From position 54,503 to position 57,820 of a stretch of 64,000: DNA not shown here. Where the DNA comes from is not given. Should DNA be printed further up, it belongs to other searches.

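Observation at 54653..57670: Two complete PilB/GspE secretion-ATPase modules fused into one 1005-aa polypeptide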

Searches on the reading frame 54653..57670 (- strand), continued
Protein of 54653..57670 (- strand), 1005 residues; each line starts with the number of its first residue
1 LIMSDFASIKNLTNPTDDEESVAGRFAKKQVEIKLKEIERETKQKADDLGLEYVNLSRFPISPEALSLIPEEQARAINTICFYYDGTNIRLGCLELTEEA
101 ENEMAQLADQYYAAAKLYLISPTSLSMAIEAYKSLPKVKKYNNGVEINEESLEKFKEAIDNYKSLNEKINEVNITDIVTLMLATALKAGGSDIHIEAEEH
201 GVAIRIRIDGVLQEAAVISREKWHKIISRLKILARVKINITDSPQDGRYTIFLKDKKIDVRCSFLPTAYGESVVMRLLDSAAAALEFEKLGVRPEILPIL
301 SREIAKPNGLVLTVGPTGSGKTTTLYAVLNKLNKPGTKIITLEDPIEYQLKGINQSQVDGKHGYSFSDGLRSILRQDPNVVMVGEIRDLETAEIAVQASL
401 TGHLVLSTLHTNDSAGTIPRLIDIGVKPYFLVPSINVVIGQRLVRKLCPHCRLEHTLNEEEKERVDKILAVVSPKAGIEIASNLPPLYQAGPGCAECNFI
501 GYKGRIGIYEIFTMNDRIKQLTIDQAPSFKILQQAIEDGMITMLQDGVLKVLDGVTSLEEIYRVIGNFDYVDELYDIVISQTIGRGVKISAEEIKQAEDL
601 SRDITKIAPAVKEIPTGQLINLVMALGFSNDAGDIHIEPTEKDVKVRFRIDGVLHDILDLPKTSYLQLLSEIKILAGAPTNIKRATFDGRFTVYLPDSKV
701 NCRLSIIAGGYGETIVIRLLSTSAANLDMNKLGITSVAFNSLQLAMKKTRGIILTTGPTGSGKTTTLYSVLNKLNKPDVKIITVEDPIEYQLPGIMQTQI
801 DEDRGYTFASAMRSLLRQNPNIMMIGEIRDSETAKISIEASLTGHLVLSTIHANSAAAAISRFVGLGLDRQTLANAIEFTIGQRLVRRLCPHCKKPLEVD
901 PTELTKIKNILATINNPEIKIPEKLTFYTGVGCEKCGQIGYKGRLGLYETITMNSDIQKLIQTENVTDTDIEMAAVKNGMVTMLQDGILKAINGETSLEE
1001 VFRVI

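Call 54: find_encoding_contigs(protein=P0137, flank=8000, max_places=1)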
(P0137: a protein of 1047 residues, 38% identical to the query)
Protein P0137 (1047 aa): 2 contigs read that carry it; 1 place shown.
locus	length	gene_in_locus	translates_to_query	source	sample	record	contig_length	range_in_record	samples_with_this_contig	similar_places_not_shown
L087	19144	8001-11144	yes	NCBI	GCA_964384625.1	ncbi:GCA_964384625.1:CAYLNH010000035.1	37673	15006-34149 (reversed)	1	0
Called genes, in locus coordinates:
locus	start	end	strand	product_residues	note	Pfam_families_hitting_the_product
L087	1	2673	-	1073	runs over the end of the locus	PF06452:CBM9_1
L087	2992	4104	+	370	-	PF01168:Ala_racemase_N, PF00842:Ala_racemase_C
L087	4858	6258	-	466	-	PF00884:Sulfatase, PF01663:Phosphodiest (faint), PF02995:DUF229 (faint), PF16347:SGSH_C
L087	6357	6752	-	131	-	-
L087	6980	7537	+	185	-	PF07638:Sigma70_ECF, PF04542:Sigma70_r2, PF08281:Sigma70_r4_2, PF04545:Sigma70_r4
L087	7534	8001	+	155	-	PF13490:zf-HC2 (weak), PF12728:HTH_17 (weak)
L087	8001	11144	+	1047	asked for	PF00482:T2SSF (weak), PF13191:AAA_16 (faint), PF00482:T2SSF, PF00437:T2SSE, PF13401:AAA_22 (faint), PF20720:nSTAND3 (faint), PF25199:nSTAND_NTPase5 (faint), PF00437:T2SSE, +1 more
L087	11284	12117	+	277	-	-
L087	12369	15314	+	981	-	-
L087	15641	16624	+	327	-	PF20030:bpMoxR, PF07726:AAA_3, PF07728:AAA_5, PF17863:AAA_lid_2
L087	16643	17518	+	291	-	PF01882:DUF58, PF13519:VWA_2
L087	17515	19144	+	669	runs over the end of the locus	PF07584:BatA (weak), PF13519:VWA_2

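Call 56: find_encoding_contigs(protein=P0192, flank=8000, max_places=2)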
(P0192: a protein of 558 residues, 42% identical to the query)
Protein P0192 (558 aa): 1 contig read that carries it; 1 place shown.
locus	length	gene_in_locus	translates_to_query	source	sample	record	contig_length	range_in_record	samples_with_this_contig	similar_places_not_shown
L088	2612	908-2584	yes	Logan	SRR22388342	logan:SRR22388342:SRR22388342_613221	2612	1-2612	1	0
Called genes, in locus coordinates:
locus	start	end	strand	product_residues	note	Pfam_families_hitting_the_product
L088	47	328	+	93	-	-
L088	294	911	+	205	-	PF08843:AbiEii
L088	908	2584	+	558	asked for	PF00437:T2SSE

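Call 57: find_encoding_contigs(protein=P0139, flank=8000, max_places=2)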
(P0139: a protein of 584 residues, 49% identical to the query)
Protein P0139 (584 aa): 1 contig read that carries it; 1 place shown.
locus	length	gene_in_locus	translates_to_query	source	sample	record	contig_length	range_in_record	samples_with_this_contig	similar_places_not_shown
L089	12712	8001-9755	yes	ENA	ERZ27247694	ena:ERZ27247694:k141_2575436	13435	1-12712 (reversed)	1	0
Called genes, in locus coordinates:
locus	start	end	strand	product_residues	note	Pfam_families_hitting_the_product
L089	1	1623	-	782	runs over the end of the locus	?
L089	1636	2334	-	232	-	PF00551:Formyl_trans_N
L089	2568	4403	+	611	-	PF13385:Laminin_G_3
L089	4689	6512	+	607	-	PF06480:FtsH_ext (weak), PF20720:nSTAND3 (faint), PF00004:AAA, PF17862:AAA_lid_3, PF01434:Peptidase_M41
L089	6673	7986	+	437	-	-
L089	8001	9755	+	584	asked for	PF00437:T2SSE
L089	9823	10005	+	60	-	-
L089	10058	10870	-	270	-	-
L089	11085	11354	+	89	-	-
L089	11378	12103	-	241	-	-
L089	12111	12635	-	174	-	PF02367:TsaE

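Call 63: predict_structure(alignment_id=A3)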
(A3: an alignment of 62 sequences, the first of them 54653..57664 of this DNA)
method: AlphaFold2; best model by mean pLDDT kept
length: 1003 residues; sequences in the alignment: 62
mean_pLDDT: 83.1   pTM: 0.49
mean pLDDT of the five models: 83.1, 81.7, 79.9, 79.9, 78.5
residues with pLDDT >= 90: 286; 70-90: 610; 50-70: 83; < 50: 24
segments of 3 or more residues with pLDDT < 50: 1-5, 135-140, 577-583, 720-722
pLDDT, mean of each block of 10 residues (from residue 1): 45 57 74 86 87 86 83 88 89 86 79 89 88 55 55 63 77 79 84 87 88 86 85 81 83 78 88 78 81 91 93 89 90 88 80 80 80 87 88 90 92 91 92 94 94 87 77 73 88 87 92 91 88 86 93 93 78 55 66 81 72 74 84 88 83 82 76 64 73 75 84 80 65 86 91 88 89 88 80 81 79 84 89 90 92 90 88 92 90 88 89 86 88 83 90 90 87 90 92 91 87
secondary structure, 60 per line:
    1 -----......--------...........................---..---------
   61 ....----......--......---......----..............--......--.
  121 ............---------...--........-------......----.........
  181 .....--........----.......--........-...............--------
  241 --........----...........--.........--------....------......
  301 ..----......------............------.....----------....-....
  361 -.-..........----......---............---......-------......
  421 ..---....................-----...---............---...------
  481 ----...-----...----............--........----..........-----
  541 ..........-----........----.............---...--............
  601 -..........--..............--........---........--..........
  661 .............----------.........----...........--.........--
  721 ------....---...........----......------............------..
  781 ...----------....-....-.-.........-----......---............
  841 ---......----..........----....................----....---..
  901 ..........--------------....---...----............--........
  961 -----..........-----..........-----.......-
elements in order (helices of 4 or more, strands of 3 or more residues): H6-11 H20-46 H61-64 H69-74 E77-82 E86-91 H96-109 E112-117 H120-132 E142-144 H147-154 H162-167 H172-185 E188-195 E200-206 E209-216 H218-232 E243-250 E255-265 E268-276 H285-288 H295-302 E307-312 H319-330 E337-341 E352-355 H364-373 E378-383 H387-398 E402-407 H415-422 H426-432 E433-445 E451-453 H457-468 E485-487 E500-511 H514-521 H526-535 H541-550 H556-563 H568-580 E584-586 H589-600 H602-611 H614-627 E630-637 E641-648 E651-659 H660-673 E684-692 E697-707 E710-718 H727-730 H734-744 E749-754 H761-772 E779-783 E794-797 H806-814 E820-825 H829-840 E844-849 H854-863 H868-874 E875-887 E892-895 H899-910 E925-928 E939-950 H953-960 H966-975 H981-990 H996-1002
